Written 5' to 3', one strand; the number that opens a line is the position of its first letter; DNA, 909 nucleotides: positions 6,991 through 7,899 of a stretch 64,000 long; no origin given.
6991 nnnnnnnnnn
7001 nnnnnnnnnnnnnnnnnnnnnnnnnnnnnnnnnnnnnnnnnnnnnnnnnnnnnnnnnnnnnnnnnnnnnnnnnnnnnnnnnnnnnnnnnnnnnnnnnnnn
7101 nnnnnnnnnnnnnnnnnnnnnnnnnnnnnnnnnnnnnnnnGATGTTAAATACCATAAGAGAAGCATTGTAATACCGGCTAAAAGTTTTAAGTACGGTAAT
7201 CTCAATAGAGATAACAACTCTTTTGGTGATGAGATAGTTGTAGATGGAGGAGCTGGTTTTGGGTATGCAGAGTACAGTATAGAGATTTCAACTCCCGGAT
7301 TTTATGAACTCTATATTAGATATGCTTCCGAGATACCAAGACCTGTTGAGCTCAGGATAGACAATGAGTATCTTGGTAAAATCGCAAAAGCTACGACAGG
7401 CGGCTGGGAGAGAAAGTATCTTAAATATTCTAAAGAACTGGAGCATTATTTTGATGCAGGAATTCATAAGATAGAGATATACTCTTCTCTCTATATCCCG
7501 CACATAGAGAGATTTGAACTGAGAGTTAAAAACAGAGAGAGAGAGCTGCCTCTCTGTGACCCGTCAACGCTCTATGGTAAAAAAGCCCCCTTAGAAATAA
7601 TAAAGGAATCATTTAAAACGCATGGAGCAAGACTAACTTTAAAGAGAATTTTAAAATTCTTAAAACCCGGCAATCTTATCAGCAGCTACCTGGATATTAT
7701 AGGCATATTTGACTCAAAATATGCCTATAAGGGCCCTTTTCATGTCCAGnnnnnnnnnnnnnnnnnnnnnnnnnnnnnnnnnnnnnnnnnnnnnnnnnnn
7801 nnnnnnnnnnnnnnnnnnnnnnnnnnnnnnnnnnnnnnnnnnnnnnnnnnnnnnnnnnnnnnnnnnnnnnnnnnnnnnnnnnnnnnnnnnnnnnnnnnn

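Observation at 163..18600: ABC-transporter-dependent glycan operon with exceptional radical-SAM tailoring capacity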

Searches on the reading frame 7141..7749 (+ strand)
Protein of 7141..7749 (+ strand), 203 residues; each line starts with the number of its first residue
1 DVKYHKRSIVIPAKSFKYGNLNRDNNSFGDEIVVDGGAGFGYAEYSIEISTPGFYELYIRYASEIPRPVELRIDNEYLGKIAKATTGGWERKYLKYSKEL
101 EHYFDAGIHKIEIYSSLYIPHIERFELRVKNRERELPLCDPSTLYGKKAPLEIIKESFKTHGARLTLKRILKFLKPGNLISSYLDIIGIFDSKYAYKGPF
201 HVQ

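Call 20: search_protein_families(library=pfam, proteins=[window:7141-7749:+], max_evalue=10)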
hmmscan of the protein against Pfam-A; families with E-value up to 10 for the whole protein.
seq(203 aa): 1 family
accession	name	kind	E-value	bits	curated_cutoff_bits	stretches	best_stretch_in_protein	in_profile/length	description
PF03944.20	Endotoxin_C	-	0.093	13.5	21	1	36-79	35-78/142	delta endotoxin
